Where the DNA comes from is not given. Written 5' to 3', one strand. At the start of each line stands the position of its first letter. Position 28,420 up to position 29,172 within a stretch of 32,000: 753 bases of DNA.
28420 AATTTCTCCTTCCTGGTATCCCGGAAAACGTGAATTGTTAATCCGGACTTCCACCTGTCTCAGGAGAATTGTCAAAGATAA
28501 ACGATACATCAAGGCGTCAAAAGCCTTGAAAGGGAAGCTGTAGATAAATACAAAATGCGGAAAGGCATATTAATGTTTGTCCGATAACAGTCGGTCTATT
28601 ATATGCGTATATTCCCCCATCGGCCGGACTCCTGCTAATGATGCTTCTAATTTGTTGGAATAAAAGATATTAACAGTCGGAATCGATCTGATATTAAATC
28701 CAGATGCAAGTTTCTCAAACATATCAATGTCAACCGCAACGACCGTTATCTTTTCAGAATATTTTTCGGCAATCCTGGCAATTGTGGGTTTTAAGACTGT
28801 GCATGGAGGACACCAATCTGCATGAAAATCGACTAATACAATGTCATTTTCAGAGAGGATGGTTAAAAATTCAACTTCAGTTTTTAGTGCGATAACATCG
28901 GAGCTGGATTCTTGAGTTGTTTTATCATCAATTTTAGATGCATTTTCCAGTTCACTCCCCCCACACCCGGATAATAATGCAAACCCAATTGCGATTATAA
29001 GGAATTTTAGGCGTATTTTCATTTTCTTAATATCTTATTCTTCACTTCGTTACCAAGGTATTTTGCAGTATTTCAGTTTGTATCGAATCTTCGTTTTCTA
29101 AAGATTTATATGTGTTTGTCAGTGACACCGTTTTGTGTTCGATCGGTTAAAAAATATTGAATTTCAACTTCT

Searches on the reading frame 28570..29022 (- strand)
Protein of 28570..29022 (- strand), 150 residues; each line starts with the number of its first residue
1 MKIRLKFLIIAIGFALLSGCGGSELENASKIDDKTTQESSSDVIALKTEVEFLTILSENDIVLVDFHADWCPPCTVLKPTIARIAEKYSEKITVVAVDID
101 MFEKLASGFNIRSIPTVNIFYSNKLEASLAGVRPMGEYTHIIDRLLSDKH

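Call 40: search_protein_families(library=pfam, max_evalue=0.001, proteins=[window:28570-29022:-])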
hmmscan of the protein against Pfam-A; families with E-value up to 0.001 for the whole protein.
window:28570-29022:- (150 aa): 6 families
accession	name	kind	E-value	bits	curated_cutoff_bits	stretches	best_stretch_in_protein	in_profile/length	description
PF00085.26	Thioredoxin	-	9.5e-22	77.4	23.5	1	48-139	6-98/103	Thioredoxin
PF13905.12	Thioredoxin_8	-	1.3e-06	29.1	27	1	59-101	1-45/94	Thioredoxin-like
PF13098.12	Thioredoxin_2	-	2.4e-06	28.3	27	1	58-139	4-101/104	Thioredoxin-like domain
PF14595.12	Thioredoxin_9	-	0.00012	22.5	25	1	28-123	11-106/129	Thioredoxin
PF13899.12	Thioredoxin_7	-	0.00015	22.3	27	1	62-82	20-40/83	Thioredoxin-like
PF02966.22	DIM1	-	0.00015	22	27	1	50-124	11-85/133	Mitosis protein DIM1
